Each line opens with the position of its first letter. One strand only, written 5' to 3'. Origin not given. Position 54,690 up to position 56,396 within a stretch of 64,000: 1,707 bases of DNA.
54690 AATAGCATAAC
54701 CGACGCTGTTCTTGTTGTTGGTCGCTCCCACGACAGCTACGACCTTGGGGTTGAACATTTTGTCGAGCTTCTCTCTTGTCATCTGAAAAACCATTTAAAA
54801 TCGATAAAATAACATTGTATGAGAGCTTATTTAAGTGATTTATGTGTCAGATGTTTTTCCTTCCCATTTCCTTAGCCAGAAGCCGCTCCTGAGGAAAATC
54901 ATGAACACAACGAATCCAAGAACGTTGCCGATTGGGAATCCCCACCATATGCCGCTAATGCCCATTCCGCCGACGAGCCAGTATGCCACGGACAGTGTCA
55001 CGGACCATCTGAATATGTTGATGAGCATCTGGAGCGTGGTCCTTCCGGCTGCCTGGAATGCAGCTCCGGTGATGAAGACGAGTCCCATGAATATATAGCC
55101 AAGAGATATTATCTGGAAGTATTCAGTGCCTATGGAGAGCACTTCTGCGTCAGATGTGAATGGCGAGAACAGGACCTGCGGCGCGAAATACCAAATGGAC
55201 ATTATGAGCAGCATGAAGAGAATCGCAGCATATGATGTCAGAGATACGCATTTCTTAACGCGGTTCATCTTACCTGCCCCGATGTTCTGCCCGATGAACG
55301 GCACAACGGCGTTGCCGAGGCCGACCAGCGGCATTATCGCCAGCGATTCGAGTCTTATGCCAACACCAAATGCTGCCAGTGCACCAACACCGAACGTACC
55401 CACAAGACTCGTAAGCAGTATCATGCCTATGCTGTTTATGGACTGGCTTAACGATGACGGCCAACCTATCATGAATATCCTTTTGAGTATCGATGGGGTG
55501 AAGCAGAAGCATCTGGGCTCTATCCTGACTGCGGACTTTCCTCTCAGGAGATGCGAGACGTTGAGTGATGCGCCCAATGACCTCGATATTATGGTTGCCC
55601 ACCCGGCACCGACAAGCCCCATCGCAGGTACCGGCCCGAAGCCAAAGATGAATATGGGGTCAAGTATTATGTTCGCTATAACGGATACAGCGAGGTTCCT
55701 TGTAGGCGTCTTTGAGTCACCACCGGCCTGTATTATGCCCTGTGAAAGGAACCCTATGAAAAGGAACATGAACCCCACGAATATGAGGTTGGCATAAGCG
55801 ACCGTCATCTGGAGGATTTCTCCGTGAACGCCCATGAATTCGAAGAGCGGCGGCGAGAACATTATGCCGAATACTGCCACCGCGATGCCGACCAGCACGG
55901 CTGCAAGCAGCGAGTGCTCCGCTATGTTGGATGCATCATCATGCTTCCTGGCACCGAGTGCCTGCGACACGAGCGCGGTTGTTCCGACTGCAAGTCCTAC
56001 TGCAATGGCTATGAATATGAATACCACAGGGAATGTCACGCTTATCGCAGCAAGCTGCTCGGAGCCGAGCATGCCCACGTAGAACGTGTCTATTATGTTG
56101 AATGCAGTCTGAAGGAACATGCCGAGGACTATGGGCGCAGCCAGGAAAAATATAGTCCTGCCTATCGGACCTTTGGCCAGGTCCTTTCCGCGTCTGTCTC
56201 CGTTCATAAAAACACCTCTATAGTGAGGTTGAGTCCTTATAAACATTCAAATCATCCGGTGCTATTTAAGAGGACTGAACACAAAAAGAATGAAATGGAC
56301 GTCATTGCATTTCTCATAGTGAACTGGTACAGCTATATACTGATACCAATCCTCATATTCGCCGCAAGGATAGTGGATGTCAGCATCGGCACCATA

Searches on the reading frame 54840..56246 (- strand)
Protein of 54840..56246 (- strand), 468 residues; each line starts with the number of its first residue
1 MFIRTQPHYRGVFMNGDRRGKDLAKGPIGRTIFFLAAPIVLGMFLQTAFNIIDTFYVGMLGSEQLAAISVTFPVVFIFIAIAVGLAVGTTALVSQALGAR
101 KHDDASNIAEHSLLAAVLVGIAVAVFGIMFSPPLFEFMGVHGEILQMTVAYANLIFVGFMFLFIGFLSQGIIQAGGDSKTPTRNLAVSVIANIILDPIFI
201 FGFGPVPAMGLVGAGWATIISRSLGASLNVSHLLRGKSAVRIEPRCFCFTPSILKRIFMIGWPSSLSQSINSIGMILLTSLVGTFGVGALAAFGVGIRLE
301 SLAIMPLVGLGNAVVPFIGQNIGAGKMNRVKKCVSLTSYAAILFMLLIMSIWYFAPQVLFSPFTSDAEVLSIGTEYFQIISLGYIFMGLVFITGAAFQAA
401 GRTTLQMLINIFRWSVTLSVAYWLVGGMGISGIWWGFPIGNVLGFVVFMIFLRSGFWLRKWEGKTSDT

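Call 51: search_protein_families(library=pfam, proteins=[window:54840-56246:-], max_evalue=0.01)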
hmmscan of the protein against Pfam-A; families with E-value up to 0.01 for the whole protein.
window:54840-56246:- (468 aa): 1 family
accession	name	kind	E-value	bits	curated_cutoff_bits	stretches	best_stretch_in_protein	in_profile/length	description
PF01554.23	MatE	-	3.5e-62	209.3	24.9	2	38-198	1-161/161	MatE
